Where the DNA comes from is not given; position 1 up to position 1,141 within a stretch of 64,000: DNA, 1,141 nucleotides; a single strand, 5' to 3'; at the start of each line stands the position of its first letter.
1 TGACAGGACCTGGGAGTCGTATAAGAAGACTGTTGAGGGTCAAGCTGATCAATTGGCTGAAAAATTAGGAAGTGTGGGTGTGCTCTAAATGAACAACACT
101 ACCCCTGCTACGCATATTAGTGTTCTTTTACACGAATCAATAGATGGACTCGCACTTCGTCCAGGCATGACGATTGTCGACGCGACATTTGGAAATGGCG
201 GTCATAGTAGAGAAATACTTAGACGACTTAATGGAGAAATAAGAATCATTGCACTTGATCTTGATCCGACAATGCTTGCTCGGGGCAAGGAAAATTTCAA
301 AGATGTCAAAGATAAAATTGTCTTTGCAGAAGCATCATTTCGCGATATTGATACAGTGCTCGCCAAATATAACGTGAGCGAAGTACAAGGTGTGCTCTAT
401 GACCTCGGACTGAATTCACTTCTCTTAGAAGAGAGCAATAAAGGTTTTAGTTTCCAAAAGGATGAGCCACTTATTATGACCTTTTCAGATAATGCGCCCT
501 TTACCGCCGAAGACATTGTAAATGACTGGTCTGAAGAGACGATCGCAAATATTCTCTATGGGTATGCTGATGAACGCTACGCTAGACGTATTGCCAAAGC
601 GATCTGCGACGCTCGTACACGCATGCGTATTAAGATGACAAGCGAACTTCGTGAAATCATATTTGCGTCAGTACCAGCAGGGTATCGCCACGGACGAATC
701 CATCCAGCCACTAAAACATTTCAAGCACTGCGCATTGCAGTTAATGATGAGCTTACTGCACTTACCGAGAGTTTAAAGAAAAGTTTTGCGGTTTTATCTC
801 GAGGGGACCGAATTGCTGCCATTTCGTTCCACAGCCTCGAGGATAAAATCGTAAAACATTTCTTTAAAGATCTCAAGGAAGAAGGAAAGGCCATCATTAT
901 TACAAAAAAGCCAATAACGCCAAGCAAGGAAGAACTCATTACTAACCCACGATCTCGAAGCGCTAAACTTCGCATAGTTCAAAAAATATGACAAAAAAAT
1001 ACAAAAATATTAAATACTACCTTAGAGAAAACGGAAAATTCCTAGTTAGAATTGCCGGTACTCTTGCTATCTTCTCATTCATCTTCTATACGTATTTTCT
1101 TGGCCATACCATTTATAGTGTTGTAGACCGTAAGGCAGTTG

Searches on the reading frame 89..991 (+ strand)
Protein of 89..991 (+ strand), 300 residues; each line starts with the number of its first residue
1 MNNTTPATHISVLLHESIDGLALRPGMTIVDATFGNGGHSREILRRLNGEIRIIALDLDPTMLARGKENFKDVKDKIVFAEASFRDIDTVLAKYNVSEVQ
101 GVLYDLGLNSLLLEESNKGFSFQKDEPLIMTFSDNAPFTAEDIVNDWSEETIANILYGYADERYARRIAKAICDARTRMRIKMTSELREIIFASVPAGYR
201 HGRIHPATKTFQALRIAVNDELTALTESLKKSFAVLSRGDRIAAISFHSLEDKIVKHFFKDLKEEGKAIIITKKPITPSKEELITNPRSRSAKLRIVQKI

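Call 47: find_encoding_contigs(protein=window:89-991:+, flank=10000, max_places=2)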
Protein window:89-991:+ (300 aa): no gene with exactly this product is on record in the collection.
